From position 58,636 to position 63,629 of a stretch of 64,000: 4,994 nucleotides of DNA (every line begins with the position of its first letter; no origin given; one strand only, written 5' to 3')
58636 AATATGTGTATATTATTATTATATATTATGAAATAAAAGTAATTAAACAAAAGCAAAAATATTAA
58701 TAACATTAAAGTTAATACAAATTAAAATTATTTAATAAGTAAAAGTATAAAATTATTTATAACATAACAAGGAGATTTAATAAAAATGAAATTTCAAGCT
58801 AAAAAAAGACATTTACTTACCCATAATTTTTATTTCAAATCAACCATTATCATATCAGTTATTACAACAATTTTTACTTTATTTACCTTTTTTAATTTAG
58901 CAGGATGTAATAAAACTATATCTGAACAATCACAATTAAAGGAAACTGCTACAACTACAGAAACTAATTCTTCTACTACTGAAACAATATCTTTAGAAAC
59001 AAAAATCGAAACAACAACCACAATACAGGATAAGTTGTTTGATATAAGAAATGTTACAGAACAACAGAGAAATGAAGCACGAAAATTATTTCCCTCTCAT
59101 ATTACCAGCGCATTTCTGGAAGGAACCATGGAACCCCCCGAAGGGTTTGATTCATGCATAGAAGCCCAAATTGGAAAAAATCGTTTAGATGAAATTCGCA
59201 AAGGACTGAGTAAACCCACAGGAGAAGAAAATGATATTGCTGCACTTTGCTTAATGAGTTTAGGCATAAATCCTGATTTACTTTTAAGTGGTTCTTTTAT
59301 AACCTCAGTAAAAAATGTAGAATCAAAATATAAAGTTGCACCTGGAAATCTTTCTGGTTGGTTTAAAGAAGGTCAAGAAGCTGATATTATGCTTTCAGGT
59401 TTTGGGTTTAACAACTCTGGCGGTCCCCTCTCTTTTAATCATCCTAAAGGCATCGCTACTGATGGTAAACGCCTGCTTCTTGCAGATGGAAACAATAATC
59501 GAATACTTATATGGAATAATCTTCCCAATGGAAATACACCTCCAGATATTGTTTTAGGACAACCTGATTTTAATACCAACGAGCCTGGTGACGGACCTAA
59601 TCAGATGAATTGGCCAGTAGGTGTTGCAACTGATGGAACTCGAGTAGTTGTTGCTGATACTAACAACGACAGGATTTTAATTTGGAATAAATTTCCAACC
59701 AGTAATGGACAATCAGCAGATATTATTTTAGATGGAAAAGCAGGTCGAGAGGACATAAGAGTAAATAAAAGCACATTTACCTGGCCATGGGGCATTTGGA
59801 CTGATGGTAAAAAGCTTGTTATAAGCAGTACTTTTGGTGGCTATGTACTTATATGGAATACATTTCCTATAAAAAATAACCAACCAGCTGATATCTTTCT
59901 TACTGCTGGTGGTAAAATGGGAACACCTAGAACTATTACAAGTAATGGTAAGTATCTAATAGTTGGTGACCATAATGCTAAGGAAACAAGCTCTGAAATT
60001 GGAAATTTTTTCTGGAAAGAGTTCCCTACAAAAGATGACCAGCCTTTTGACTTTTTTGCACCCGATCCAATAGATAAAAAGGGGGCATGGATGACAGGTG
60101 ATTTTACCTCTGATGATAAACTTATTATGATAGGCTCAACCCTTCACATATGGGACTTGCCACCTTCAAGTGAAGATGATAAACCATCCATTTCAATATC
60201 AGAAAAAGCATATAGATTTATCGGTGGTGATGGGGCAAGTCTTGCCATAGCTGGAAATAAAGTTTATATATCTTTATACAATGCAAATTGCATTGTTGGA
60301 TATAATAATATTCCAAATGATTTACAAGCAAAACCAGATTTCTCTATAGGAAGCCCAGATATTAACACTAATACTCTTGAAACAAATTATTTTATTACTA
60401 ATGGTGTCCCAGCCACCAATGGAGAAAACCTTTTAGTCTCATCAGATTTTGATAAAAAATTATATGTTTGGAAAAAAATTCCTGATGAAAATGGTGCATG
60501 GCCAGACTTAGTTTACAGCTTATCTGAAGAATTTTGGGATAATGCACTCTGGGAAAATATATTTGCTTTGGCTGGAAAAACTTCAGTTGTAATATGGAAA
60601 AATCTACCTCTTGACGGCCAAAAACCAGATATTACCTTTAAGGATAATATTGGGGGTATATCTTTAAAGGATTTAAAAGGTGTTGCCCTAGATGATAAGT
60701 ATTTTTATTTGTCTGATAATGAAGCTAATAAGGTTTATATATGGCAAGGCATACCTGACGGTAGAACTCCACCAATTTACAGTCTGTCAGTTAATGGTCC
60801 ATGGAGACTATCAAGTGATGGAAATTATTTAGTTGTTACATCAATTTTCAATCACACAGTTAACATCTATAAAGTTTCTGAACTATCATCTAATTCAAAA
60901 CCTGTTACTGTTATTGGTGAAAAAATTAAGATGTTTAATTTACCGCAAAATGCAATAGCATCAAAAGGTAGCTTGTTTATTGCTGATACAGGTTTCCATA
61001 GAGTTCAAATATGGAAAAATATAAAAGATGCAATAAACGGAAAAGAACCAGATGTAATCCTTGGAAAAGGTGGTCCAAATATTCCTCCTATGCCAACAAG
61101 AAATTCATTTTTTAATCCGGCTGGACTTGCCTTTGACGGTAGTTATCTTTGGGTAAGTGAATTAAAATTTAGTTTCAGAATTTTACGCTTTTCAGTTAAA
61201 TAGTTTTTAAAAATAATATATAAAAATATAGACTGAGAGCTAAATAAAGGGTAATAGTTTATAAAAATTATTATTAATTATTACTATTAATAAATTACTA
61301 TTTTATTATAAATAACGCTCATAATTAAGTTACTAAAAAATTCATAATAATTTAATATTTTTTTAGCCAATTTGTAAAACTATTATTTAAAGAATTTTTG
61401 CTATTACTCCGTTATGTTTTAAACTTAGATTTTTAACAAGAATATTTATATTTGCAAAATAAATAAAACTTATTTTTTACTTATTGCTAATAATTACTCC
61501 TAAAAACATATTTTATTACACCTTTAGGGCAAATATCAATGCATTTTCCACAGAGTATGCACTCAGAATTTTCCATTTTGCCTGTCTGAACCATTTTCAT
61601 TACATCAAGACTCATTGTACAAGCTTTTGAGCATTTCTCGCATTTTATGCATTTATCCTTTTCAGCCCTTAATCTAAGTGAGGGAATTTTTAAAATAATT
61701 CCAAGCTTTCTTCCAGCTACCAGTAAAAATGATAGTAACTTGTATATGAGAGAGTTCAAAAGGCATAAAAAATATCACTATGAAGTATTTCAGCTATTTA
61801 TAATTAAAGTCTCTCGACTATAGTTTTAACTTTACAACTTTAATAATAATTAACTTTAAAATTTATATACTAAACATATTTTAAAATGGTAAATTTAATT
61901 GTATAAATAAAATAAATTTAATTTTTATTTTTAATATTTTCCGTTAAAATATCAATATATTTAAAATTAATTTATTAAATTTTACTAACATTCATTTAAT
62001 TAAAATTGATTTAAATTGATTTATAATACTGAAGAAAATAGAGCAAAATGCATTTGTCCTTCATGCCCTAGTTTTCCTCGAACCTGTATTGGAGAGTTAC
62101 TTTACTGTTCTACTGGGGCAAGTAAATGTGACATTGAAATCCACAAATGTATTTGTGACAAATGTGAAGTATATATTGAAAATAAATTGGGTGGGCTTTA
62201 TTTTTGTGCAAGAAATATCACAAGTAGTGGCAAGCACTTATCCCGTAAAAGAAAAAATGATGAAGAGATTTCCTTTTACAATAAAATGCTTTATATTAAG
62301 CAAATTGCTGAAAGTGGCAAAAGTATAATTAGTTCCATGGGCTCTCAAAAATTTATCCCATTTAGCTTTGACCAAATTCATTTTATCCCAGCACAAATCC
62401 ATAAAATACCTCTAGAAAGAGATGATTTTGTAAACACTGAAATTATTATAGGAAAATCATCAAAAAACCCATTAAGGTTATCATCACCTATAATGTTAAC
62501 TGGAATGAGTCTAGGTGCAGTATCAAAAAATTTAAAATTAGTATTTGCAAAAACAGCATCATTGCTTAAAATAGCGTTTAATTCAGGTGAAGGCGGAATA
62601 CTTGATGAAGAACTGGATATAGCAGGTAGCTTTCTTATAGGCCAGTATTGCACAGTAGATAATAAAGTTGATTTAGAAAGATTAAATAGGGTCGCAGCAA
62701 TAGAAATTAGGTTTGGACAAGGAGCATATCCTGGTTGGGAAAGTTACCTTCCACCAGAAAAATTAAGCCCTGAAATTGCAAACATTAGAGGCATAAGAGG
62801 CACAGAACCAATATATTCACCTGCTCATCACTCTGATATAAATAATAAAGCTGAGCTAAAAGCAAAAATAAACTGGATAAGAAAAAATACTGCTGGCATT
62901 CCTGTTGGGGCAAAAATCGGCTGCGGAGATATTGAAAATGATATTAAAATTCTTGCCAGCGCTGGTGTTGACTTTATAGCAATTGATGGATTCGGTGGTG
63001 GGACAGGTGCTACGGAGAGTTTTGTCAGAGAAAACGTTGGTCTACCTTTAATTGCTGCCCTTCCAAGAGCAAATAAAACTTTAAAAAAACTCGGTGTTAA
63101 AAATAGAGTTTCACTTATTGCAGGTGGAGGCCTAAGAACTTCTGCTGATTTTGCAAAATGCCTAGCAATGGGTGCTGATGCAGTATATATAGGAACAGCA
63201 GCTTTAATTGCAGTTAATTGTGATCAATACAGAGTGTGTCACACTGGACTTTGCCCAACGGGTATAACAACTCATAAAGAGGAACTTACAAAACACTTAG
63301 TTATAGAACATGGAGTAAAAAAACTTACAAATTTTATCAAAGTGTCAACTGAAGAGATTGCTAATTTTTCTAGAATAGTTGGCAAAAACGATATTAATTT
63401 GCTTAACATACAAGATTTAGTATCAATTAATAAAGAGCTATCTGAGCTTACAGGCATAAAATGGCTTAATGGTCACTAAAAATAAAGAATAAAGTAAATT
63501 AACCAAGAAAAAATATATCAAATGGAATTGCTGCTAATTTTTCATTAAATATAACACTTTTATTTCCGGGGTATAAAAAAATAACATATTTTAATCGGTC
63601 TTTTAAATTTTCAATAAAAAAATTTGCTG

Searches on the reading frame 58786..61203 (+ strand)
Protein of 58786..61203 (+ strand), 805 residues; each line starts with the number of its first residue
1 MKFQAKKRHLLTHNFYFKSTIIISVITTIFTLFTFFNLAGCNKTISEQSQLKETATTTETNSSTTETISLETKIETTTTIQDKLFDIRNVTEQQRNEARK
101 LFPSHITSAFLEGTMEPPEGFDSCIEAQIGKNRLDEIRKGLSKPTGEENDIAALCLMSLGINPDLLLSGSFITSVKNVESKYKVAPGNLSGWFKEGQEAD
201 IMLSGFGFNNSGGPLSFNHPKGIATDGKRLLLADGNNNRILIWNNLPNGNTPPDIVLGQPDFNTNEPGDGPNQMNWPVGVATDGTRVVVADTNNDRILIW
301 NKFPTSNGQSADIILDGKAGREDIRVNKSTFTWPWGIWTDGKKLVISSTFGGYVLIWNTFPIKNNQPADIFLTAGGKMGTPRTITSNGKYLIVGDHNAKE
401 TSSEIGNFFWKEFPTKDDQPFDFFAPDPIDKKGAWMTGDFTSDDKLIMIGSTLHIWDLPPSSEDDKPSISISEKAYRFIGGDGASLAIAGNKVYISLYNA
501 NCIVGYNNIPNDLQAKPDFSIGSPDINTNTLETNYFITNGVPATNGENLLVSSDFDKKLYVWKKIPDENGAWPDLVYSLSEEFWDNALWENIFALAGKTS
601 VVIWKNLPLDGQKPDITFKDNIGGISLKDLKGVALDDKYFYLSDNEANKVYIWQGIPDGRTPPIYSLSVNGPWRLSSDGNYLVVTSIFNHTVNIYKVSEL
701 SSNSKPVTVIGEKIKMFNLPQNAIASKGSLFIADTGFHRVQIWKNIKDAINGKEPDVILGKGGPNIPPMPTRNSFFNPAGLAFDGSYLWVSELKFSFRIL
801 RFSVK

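Call 94: search_protein_families(library=pfam, proteins=[window:58786-61203:+], max_evalue=0.00001)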
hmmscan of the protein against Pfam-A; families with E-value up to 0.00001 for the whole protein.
window:58786-61203:+ (805 aa): 1 family
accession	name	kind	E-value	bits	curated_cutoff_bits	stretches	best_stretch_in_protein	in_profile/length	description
PF01436.27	NHL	-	3.6e-11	43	20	0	217-242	1-27/28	NHL repeat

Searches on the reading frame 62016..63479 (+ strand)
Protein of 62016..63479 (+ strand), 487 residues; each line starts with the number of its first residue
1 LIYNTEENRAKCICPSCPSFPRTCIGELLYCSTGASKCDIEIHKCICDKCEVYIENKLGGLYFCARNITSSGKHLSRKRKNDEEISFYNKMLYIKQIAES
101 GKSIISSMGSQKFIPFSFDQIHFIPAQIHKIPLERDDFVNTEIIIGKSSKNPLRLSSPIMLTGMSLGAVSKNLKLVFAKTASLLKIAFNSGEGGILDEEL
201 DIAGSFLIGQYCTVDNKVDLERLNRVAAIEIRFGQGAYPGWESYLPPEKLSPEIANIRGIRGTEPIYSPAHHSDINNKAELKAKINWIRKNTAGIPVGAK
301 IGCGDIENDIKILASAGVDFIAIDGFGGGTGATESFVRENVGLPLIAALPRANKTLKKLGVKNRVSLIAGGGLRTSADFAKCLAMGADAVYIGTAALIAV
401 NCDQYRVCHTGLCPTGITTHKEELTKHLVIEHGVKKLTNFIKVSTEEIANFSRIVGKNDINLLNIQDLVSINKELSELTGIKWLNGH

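Call 94: search_protein_families(library=pfam, proteins=[window:62016-63479:+], max_evalue=0.00001)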
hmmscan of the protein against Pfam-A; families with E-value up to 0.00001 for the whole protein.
window:62016-63479:+ (487 aa): 5 families
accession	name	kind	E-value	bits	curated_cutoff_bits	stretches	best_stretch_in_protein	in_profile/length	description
PF01645.23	Glu_synthase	-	3.6e-102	342.7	20.4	1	110-457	22-368/369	Conserved region in glutamate synthase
PF10967.13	DUF2769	-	2.1e-11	44.7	22.8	1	12-64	1-56/57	Protein of unknown function (DUF2769)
PF00478.31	IMPDH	-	2.5e-10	40.3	25.6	1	281-394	132-237/345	IMP dehydrogenase / GMP reductase domain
PF01070.24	FMN_dh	-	4.5e-09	36.2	24.9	1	275-403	201-312/350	FMN-dependent dehydrogenase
PF03060.21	NMO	-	9.1e-08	32.3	28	1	308-405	147-234/331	Nitronate monooxygenase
